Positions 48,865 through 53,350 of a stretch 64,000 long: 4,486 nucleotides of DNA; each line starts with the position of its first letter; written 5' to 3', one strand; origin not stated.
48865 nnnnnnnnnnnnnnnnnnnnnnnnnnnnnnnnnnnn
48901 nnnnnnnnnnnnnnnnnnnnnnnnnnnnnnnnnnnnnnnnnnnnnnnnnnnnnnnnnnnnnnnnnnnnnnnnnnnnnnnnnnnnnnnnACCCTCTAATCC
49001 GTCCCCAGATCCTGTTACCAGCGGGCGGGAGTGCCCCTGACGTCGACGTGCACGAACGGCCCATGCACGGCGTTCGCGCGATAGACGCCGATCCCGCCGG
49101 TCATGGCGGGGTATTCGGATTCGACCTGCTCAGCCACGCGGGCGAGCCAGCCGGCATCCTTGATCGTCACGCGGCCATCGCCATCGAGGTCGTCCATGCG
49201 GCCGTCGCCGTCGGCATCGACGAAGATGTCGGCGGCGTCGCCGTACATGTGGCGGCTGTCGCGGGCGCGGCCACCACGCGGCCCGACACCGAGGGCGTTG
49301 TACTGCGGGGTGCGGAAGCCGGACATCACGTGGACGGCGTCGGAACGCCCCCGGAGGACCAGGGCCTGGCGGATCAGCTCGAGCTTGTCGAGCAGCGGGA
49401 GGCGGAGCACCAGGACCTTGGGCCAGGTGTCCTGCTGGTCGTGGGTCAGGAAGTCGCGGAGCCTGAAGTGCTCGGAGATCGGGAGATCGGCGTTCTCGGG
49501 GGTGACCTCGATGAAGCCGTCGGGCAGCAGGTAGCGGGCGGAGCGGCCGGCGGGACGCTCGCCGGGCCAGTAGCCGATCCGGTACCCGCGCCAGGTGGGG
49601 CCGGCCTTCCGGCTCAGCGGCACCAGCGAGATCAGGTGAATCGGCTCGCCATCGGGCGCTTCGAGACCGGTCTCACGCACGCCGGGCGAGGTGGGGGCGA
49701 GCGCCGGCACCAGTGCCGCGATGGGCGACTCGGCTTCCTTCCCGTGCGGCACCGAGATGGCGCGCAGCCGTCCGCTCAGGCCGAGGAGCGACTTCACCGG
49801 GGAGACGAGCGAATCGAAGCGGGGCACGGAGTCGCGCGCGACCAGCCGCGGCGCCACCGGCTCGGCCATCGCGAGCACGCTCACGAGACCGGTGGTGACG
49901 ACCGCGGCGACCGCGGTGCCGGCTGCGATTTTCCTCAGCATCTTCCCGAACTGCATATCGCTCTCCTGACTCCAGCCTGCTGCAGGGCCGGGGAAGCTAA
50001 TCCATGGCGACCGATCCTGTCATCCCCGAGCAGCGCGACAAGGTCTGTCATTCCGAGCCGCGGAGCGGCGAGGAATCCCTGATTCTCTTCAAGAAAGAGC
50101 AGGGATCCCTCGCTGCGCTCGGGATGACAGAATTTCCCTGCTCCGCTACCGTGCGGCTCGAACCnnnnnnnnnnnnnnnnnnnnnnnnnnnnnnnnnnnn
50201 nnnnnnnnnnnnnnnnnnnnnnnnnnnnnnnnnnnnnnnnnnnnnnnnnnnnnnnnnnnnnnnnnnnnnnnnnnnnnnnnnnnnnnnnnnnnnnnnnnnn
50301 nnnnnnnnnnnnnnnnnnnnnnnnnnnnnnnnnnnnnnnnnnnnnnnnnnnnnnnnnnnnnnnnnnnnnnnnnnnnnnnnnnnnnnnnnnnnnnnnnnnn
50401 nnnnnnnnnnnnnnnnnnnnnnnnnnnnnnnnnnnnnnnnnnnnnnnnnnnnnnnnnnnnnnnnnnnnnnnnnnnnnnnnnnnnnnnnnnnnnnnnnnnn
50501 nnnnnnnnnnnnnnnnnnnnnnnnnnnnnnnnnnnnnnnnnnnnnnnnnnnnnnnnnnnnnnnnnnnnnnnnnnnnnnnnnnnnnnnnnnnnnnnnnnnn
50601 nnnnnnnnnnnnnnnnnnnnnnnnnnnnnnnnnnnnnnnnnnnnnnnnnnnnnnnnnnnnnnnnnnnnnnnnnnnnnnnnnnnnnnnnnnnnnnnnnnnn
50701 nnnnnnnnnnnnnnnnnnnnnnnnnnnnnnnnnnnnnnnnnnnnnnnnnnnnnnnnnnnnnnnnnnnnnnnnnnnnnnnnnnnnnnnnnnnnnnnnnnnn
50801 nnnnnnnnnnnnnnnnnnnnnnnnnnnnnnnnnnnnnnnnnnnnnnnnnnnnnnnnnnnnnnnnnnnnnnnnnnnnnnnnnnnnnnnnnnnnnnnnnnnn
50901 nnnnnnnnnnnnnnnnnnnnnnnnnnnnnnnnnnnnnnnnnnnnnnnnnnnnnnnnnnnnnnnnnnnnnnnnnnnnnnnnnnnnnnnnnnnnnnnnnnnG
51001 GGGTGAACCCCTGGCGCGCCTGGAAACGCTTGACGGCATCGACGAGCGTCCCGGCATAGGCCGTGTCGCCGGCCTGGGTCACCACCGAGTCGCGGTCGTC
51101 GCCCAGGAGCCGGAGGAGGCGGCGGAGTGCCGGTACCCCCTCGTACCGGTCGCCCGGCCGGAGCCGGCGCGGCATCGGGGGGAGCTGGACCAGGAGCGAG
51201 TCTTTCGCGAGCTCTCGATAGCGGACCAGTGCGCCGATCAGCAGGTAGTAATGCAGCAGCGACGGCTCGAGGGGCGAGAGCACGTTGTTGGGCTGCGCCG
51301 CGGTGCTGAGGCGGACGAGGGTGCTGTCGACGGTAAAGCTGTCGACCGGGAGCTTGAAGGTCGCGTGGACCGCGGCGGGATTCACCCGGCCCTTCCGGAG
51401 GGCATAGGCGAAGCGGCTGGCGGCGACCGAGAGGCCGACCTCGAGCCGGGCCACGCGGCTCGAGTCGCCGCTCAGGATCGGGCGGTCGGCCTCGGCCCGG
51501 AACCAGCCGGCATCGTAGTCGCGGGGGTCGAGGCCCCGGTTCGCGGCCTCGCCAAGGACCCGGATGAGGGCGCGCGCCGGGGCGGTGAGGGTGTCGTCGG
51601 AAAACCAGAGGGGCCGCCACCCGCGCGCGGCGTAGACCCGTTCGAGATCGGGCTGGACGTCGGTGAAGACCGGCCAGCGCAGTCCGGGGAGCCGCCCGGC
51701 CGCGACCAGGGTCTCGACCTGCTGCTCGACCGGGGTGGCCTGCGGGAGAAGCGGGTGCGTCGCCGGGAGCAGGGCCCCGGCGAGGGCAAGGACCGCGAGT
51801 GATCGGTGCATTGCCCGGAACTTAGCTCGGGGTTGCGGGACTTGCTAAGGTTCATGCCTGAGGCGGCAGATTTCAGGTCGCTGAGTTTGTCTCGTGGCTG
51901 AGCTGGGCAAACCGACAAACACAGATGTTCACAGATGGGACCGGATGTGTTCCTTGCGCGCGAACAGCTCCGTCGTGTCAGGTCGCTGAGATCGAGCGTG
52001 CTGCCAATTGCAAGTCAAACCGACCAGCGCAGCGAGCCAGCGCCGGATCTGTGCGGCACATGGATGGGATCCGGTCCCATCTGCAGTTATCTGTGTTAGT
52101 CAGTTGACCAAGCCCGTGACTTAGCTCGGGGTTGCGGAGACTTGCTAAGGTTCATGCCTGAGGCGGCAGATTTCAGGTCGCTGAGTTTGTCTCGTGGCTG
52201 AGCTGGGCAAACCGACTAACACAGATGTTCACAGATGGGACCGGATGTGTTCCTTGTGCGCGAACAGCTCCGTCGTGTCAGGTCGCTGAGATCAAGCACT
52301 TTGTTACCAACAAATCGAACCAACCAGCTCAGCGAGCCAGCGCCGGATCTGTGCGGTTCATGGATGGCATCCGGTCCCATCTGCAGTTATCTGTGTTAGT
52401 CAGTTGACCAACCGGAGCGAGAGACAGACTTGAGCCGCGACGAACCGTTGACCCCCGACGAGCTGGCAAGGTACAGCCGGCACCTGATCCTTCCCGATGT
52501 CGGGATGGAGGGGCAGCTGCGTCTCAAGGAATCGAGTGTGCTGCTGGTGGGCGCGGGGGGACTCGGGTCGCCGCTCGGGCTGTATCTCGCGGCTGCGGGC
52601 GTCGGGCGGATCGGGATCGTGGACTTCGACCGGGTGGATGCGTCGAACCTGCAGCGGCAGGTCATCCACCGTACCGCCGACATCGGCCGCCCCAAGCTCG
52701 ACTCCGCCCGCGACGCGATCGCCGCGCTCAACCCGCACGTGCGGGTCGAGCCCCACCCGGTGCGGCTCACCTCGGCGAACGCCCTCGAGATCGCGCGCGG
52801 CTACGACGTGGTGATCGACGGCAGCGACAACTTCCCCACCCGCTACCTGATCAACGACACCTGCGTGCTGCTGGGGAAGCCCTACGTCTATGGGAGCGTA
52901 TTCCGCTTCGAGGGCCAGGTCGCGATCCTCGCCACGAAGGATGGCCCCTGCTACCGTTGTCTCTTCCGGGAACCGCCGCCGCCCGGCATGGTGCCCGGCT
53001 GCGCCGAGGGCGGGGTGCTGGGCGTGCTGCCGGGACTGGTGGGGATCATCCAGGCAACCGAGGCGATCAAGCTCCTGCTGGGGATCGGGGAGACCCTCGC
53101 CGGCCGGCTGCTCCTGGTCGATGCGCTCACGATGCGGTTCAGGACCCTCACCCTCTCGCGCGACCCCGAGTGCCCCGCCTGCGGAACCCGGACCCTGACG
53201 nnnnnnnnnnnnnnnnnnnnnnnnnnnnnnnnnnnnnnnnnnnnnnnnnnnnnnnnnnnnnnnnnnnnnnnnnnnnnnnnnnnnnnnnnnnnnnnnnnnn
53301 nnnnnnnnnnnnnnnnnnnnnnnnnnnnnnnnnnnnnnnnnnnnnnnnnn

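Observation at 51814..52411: Tandem ~300-bp duplication of a low-GC, highly structured non-coding module filling the ldtD-like / moeB-like divergent gap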

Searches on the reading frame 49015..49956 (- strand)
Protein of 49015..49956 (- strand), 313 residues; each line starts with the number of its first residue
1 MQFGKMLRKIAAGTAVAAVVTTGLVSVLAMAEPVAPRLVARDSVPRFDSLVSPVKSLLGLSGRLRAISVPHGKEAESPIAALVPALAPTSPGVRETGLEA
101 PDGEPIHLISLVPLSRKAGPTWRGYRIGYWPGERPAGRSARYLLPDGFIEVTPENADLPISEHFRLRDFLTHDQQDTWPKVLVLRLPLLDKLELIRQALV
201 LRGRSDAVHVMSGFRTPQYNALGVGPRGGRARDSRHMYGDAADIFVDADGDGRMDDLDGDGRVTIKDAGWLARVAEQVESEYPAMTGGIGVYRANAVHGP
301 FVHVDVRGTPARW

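Call 41: search_protein_families(library=pfam, proteins=[window:49015-49956:-], max_evalue=0.01)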
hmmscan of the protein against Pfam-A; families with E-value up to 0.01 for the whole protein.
window:49015-49956:- (313 aa): 2 families
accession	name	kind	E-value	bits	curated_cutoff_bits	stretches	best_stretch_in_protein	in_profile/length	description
PF05951.18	Peptidase_M15_2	-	8.1e-09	35.8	27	1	188-247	57-113/153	Bacterial protein of unknown function (DUF882)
PF08291.16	Peptidase_M15_3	-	2.2e-05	25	23.2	1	188-247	28-77/108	Peptidase M15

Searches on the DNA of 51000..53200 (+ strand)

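Call 5: search_rna_families(source=window, start=51000, end=53200, threshold=evalue, max_evalue=10)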
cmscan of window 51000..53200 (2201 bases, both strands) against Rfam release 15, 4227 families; matches with E-value up to 10: 1.
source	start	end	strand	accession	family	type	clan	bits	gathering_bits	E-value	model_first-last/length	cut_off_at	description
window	51426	51476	-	RF03819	mir-Ro6-3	Gene; miRNA;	-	20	79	5.9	1-72/72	no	mir-Ro6-3 microRNA precursor family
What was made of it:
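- On Any Rfam family, including the Moco riboswitch RF01055, HEARO and 6S: cmscan at E<=10 on 51000-53200 gave only a chance miRNA hit inside ldt (call 5).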

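Call 36: search_dna_similar(query=window:51812-52411:+, collection=plasmids, mode=distant, max_evalue=0.01)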
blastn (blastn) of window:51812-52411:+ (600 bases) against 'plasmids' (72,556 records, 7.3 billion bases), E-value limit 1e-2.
No match.

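Call 37: search_dna_similar(query=window:51812-52411:+, collection=phages, mode=distant, max_evalue=0.01)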
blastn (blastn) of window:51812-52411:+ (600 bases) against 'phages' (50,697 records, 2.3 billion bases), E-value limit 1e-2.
No match.
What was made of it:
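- Tried and rejected: No match (calls 36, 37).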

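Call 74: search_dna_similar(query=window:51986-52036:+, collection=phages, mode=distant, max_evalue=10, max_rows=5)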
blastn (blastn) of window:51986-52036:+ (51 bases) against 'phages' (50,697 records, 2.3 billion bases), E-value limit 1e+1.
Records with a match: 8; places in all: 8; records where one place covers at least 80% of the query: 0.
Best place of each record, by identity: >=99% 5; 90-95% 2; 80-90% 1.
By first word of the organism name: Ralstonia 4; Achromobacter 1; Providencia 1; Gordonia 1; Streptomyces 1.
By host as written in the record: Ralstonia pseudosolanacearum I-31 (MT043) 3; Achromobacter sp. 1; Providencia stuartii 1; Gordonia terrae 3612 1; Ralstonia pseudosolanacearum I-31 (MT035) 1; Streptomyces mirabilis NRRL B-2400 1.
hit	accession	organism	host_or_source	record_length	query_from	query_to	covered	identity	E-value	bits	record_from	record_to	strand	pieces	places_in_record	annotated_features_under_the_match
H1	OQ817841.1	Achromobacter phage shaaii_LB5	Achromobacter sp.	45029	20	50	61%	87.1%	9e-2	39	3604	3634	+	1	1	hypothetical protein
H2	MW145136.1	Providencia phage PSTNGR1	Providencia stuartii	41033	28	50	45%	91.3%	4e+0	34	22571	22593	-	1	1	hypothetical protein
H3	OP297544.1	Gordonia phage Nettuno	Gordonia terrae 3612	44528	29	51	45%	91.3%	4e+0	34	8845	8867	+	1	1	13: tail assembly chaperone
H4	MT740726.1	Ralstonia phage Albius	Ralstonia pseudosolanacearum I-31 ...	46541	34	51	35%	100.0%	4e+0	34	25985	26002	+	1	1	hypothetical protein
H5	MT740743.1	Ralstonia phage Hyacinthe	Ralstonia pseudosolanacearum I-31 ...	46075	34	51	35%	100.0%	4e+0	34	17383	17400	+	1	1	hypothetical protein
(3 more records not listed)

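Call 75: search_dna_similar(query=window:52286-52336:+, collection=phages, mode=distant, max_evalue=10, max_rows=5)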
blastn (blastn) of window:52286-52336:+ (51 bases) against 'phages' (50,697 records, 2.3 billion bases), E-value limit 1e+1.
Records with a match: 3; places in all: 3; records where one place covers at least 80% of the query: 0.
Best place of each record, by identity: 80-90% 3.
By first word of the organism name: Rhizobium 1; Enterococcus 1; Ochrobactrum 1.
By host as written in the record: Rhizobium phaseoli sv. giardinii IE4771 1; Entrococcus faecalis 1; - 1.
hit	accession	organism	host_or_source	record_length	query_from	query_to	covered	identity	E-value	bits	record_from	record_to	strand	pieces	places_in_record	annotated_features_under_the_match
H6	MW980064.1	Rhizobium phage RHEph12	Rhizobium phaseoli sv. giardinii IE4771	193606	7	34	55%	89.3%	3e-1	38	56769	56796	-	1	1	putative tail fiber protein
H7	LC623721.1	Enterococcus phage vB_EfaS-SRH2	Entrococcus faecalis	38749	4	31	55%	89.3%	4e+0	35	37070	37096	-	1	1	hypothetical protein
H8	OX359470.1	Ochrobactrum phage ORM_20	-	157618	16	46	61%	80.6%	4e+0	35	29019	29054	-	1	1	terminase large subunit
